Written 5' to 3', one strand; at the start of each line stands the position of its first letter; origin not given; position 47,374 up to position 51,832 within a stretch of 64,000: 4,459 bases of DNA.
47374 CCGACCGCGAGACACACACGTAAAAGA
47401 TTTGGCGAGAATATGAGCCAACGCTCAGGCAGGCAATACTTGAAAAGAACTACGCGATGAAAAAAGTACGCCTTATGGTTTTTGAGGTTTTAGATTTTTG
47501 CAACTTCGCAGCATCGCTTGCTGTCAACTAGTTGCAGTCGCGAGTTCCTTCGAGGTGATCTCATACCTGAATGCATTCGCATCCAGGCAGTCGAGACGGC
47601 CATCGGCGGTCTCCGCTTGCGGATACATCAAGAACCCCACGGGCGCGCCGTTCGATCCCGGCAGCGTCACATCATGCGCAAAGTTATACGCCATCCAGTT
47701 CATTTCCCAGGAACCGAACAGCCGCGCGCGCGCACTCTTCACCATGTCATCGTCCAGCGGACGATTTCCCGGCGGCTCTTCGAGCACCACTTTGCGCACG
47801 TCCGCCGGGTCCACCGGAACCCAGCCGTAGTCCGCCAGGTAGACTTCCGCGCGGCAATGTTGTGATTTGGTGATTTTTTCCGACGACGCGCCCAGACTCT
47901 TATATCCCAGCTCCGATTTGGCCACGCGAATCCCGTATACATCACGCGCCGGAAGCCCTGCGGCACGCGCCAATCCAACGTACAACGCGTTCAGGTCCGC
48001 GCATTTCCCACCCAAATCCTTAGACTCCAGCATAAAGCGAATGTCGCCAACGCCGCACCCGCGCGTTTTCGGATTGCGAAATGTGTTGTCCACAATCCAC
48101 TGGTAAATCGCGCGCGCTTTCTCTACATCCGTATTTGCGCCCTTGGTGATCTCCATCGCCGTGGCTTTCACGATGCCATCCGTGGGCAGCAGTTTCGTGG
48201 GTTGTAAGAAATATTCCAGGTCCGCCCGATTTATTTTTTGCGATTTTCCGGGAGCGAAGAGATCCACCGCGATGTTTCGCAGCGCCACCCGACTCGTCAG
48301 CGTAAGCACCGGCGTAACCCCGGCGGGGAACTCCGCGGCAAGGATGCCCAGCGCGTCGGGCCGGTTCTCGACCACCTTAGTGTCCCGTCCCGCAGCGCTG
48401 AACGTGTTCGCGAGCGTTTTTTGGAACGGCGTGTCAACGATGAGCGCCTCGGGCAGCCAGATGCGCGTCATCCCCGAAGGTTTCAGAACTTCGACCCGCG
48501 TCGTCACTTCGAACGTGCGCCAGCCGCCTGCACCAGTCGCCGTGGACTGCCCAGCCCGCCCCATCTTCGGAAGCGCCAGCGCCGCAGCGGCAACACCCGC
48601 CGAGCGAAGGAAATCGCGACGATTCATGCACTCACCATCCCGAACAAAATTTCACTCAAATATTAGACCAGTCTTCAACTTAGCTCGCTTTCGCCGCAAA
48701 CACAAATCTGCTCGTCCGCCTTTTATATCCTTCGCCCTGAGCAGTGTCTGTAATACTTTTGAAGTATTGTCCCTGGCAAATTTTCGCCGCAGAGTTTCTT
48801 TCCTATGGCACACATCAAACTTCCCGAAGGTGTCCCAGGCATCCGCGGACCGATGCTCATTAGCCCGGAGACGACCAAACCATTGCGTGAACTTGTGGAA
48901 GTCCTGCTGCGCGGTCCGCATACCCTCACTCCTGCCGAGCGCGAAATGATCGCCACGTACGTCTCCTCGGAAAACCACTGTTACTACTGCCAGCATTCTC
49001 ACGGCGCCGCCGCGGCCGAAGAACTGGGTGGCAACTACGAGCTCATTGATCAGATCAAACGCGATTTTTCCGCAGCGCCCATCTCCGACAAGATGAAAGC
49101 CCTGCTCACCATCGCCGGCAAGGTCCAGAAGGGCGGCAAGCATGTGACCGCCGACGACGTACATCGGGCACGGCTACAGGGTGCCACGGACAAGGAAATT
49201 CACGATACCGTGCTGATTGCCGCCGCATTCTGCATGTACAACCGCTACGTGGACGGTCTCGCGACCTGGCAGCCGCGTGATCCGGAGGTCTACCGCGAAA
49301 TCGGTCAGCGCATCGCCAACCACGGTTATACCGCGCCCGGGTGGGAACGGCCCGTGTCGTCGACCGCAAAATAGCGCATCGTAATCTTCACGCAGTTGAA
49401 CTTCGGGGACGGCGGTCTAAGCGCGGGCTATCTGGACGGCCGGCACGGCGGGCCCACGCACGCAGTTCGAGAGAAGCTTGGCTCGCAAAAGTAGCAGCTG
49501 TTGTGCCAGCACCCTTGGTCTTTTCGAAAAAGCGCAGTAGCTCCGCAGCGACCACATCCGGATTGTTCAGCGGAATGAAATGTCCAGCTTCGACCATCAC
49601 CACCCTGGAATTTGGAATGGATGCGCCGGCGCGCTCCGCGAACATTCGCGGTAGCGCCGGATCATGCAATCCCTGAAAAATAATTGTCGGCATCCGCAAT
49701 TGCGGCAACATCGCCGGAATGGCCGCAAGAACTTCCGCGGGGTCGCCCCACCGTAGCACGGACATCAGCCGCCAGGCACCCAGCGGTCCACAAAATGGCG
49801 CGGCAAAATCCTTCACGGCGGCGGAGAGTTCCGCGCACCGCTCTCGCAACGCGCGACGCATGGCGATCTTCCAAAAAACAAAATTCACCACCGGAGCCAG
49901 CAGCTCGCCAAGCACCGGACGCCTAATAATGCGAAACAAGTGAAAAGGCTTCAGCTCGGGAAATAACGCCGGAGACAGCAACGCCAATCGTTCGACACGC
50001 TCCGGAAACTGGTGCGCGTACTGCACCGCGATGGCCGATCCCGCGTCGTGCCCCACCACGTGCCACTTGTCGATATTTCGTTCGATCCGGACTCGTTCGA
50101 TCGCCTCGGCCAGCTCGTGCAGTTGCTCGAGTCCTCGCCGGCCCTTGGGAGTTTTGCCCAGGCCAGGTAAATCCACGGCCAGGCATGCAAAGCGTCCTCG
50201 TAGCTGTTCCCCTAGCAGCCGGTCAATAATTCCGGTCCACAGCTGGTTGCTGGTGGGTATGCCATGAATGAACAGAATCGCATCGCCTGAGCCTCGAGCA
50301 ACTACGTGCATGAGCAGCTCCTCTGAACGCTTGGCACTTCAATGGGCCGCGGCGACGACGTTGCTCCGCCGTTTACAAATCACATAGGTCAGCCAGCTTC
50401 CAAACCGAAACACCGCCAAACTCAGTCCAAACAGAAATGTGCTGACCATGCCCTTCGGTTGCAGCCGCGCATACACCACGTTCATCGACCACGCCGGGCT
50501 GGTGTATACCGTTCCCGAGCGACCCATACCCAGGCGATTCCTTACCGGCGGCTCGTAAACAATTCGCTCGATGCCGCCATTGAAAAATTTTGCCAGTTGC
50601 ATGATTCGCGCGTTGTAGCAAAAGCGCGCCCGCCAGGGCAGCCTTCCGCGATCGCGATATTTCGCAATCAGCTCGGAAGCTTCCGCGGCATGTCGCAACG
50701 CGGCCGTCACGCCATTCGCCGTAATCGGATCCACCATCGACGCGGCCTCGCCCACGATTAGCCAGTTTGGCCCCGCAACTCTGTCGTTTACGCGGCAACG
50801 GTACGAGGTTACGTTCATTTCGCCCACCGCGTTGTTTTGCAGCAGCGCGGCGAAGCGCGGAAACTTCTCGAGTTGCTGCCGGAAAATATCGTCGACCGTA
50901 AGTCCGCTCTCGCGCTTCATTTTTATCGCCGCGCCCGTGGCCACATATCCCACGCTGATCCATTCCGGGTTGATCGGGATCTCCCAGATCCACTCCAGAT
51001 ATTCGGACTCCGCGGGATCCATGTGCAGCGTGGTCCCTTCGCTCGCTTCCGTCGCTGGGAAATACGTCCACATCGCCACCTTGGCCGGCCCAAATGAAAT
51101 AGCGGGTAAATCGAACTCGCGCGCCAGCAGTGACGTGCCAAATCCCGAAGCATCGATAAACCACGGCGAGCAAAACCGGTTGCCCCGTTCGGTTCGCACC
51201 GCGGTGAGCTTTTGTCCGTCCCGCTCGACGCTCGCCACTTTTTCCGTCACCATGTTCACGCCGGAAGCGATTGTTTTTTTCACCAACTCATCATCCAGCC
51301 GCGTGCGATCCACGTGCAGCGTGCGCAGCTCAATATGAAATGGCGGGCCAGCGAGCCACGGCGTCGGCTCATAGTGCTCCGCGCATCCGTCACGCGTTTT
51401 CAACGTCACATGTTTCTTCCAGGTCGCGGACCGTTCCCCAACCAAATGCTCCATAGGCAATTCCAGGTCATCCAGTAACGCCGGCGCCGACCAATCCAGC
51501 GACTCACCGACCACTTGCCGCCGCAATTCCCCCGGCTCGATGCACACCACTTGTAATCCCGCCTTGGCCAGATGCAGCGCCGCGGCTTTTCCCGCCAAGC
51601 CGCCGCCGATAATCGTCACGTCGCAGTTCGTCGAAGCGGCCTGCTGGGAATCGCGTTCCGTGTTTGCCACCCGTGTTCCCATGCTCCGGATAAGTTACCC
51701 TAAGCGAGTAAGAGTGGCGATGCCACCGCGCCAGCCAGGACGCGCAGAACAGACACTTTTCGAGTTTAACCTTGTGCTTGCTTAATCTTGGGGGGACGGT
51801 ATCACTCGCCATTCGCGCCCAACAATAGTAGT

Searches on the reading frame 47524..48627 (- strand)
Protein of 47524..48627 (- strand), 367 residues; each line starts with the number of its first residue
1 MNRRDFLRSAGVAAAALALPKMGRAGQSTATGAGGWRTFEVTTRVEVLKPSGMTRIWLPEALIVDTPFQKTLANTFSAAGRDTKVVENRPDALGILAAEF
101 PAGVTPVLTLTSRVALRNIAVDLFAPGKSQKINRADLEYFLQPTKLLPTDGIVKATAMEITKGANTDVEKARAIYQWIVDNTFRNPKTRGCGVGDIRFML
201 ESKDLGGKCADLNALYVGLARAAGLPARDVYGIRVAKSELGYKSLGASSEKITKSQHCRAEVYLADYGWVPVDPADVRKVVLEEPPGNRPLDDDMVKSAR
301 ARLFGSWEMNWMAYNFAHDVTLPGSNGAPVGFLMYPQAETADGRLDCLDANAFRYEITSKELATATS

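Call 10: search_protein_families(library=pfam, proteins=[window:47524-48627:-], max_evalue=0.01)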
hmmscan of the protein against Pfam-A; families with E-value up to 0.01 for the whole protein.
window:47524-48627:- (367 aa): 2 families
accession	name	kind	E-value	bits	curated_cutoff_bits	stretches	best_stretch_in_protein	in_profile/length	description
PF01841.26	Transglut_core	-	4.4e-23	82.1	23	1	155-274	2-108/108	Transglutaminase-like superfamily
PF10518.14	TAT_signal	-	6.3e-06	26.3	22.7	1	1-20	2-21/21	TAT (twin-arginine translocation) pathway signal sequence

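Call 118: search_protein_families(library=ncbifam, proteins=[window:47524-48627:-], max_evalue=0.001)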
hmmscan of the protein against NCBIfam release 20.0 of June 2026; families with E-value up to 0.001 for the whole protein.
window:47524-48627:- (367 aa): 0 families

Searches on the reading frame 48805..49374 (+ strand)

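Call 118: search_protein_families(library=ncbifam, proteins=[window:48805-49374:+], max_evalue=0.001)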
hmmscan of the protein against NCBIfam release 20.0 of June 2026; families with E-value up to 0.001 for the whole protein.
window:48805-49374:+ (189 aa): 5 families
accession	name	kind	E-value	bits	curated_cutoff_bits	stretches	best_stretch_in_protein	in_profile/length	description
TIGR01926.1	peroxid_rel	subfamily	3.8e-26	92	81.8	1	21-151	40-170/178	peroxidase-related enzyme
TIGR04030.1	perox_Avi_7169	hypoth_equivalog_domain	4.3e-10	40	233.15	1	40-149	70-179/185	alkylhydroperoxidase domain protein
NF041238.1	AhpD_rel_CFYUT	equivalog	4.8e-08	32.6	175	1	38-151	215-330/357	alkylhydroperoxidase-related (seleno)protein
TIGR00778.1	ahpD_dom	domain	1.9e-07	30.5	27.8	1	41-72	3-34/51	alkylhydroperoxidase AhpD family core domain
NF053654.1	GroundWater_YciW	equivalog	0.00024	20.9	310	1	47-139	66-157/179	YciW-related (seleno)protein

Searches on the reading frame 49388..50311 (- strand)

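Call 10: search_protein_families(library=pfam, proteins=[window:49388-50311:-], max_evalue=0.01)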
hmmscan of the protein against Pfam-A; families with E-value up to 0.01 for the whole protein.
window:49388-50311:- (307 aa): 4 families
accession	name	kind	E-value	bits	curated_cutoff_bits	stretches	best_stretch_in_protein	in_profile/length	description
PF00561.26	Abhydrolase_1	-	2.4e-27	96.6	25.8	1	11-251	2-245/245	alpha/beta hydrolase fold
PF12697.13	Abhydrolase_6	-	2.5e-22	81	26.3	1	12-256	1-216/217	Alpha/beta hydrolase family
PF12146.15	Hydrolase_4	-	1.2e-10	41.6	27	1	11-227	6-212/239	Serine aminopeptidase, S33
PF03096.20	Ndr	-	0.0031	16.7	23.3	1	37-114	52-132/283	Ndr family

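Call 118: search_protein_families(library=ncbifam, proteins=[window:49388-50311:-], max_evalue=0.001)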
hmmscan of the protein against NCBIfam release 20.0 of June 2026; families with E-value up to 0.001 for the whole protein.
window:49388-50311:- (307 aa): 28 families (the best 25 are shown)
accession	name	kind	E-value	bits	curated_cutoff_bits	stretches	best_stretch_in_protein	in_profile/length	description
NF051488.1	bifunc_PcaDC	exception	1.1e-21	77.5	390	2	8-115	11-112/375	bifunctional 3-oxoadipate enol-lactonase/4-carboxymuconolactone decarboxylase PcaDC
NF002938.0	PRK03592.1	equivalog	1.7e-21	76.8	241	1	1-266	22-293/298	haloalkane dehalogenase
NF011457.0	PRK14875.1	equivalog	3.3e-19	69.1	307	1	5-115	126-232/372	acetoin dehydrogenase dihydrolipoyllysine-residue acetyltransferase subunit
TIGR03056.1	bchO_mg_che_rel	equivalog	8.3e-16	57.8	172.55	1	5-262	22-277/278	alpha/beta fold hydrolase BchO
NF050089.1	i_nPHAscl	equivalog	6.5e-15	55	300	1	7-113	16-116/288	intracellular short-chain-length polyhydroxyalkanoate depolymerase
TIGR03695.1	menH_SHCHC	equivalog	4.9e-14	52.4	208.55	1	10-113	3-103/252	2-succinyl-6-hydroxy-2,4-cyclohexadiene-1-carboxylate synthase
TIGR02427.1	protocat_pcaD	equivalog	6.4e-14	51.9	255.85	2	9-113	13-111/251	3-oxoadipate enol-lactonase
NF002873.0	PRK03204.1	equivalog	7.3e-14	51.8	466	1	1-118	26-138/286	haloalkane dehalogenase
NF004514.1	PRK05855.1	equivalog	2.7e-12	46.1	455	1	9-98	22-108/578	SDR family oxidoreductase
TIGR03611.1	RutD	equivalog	9.8e-12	44.8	238.5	1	8-112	12-111/258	pyrimidine utilization protein D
TIGR01738.1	bioH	equivalog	4.2e-11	42.9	206.95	1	9-134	3-117/245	pimeloyl-ACP methyl ester esterase BioH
NF045632.1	hydroxlase_HsaD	equivalog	1e-09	37.7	400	1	4-115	29-138/290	4,5:9,10-diseco-3-hydroxy-5,9,17-trioxoandrosta-1(10),2-diene-4-oate hydrolase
TIGR02240.1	PHA_depoly_arom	equivalog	1.8e-09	37.4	250.6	1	39-265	50-266/276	poly(3-hydroxyalkanoate) depolymerase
TIGR03343.1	biphenyl_bphD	equivalog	2.3e-08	33.6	462.15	1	2-116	23-136/282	2-hydroxy-6-oxo-6-phenylhexa-2,4-dienoate hydrolase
TIGR01249.1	pro_imino_pep_1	equivalog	5.5e-08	32.3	259.75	1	9-111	27-125/307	prolyl aminopeptidase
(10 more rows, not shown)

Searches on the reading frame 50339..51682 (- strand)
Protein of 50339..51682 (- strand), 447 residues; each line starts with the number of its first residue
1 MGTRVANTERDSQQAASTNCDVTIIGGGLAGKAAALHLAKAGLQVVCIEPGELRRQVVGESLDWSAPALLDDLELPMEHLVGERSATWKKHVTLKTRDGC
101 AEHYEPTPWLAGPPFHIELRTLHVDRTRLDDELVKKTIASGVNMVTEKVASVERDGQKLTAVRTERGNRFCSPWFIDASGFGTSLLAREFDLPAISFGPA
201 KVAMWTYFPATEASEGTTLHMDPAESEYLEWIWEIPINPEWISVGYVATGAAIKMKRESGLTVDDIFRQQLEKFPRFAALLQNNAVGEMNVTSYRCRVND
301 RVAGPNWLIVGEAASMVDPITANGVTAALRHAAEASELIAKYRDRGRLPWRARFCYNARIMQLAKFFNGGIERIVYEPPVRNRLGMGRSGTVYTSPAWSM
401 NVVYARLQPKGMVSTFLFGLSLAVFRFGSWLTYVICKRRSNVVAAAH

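Call 10: search_protein_families(library=pfam, proteins=[window:50339-51682:-], max_evalue=0.01)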
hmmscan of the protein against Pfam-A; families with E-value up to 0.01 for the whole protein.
window:50339-51682:- (447 aa): 10 families
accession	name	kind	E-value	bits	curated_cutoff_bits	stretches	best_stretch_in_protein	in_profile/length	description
PF04820.20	Trp_halogenase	-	5.6e-20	72.1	21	2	122-340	153-355/458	Tryptophan halogenase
PF05834.18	Lycopene_cycl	-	7.2e-14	52.1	23.4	1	21-183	1-143/380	Lycopene cyclase protein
PF01266.30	DAO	-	2.4e-13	50.8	27.9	2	21-56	1-37/353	FAD dependent oxidoreductase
PF12831.13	FAD_oxidored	-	2.2e-08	34.2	27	1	21-182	1-147/416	FAD dependent oxidoreductase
PF01494.25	FAD_binding_3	-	6.3e-08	32.7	22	1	20-49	2-31/349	FAD binding domain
PF00890.30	FAD_binding_2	-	3.2e-07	30.3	20.4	1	21-55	1-35/414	FAD binding domain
PF07992.20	Pyr_redox_2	-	1.1e-06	28.7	26.1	1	21-54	2-32/291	Pyridine nucleotide-disulphide oxidoreductase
PF01134.28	GIDA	-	3.7e-06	26.7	22.1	1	21-48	1-28/391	Glucose inhibited division protein A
PF13450.12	NAD_binding_8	-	0.00057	20.5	21.9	1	24-51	1-28/68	NAD(P)-binding Rossmann-like domain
PF01946.23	Thi4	-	0.0045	16.7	26.2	0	18-49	16-48/235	Thi4 family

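Call 118: search_protein_families(library=ncbifam, proteins=[window:50339-51682:-], max_evalue=0.001)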
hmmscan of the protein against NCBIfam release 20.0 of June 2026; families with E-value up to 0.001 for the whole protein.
window:50339-51682:- (447 aa): 63 families (the best 25 are shown)
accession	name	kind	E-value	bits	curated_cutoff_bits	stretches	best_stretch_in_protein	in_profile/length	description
NF049967.1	QhpG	equivalog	3.2e-32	112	240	1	22-362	1-309/423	flavin-dependent monooxygenase QhpG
TIGR02032.1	GG-red-SF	subfamily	3e-24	86.2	158.8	1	21-338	2-296/297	geranylgeranyl reductase family protein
NF038174.1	maturase_GoxB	equivalog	1e-21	77.4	400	2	21-183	2-155/358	glycine oxidase maturase GoxB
NF033113.0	halo_ClmS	equivalog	2.4e-21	75.9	900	1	20-339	3-321/570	chloramphenicol-biosynthetic FADH2-dependent halogenase CmlS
NF038171.1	maturase_LodB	equivalog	5.3e-19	68.5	400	1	21-345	1-317/361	lysine-epsilon-oxidase maturase LodB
TIGR01790.1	carotene-cycl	subfamily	1.2e-16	60.9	209.5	1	21-189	1-145/387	lycopene cyclase family protein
NF045655.1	MkRedMenJ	equivalog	1.2e-14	54.1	700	1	18-344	3-319/406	menaquinone reductase MenJ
NF005691.0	PRK07494.1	equivalog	4.5e-11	41.9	459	1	16-52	5-41/404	UbiH/UbiF family hydroxylase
NF041080.1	DGGGPL_reductase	equivalog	4.5e-09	35.7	580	1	21-54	3-36/447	digeranylgeranylglycerophospholipid reductase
TIGR01988.1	Ubi-OHases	subfamily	6.2e-09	35.2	224.65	0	21-55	1-36/387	ubiquinone biosynthesis hydroxylase, UbiH/UbiF/VisC/COQ6 family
NF005313.0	PRK06847.1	subfamily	7.4e-09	35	372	1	21-167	6-147/375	hypothetical protein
NF004835.0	PRK06185.1-4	equivalog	6.5e-08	31.8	601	1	14-75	5-67/411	FAD-dependent oxidoreductase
NF005787.0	PRK07608.1-2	equivalog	8.7e-08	31.3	624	1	14-66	12-64/429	UbiH/UbiF family hydroxylase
NF005951.1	PRK08020.1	equivalog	1.1e-07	31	590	0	19-50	2-33/388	3-demethoxyubiquinol 3-hydroxylase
NF004833.1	PRK06185.1-1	subfamily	1.3e-07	30.7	488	1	21-349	4-325/403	FAD-dependent oxidoreductase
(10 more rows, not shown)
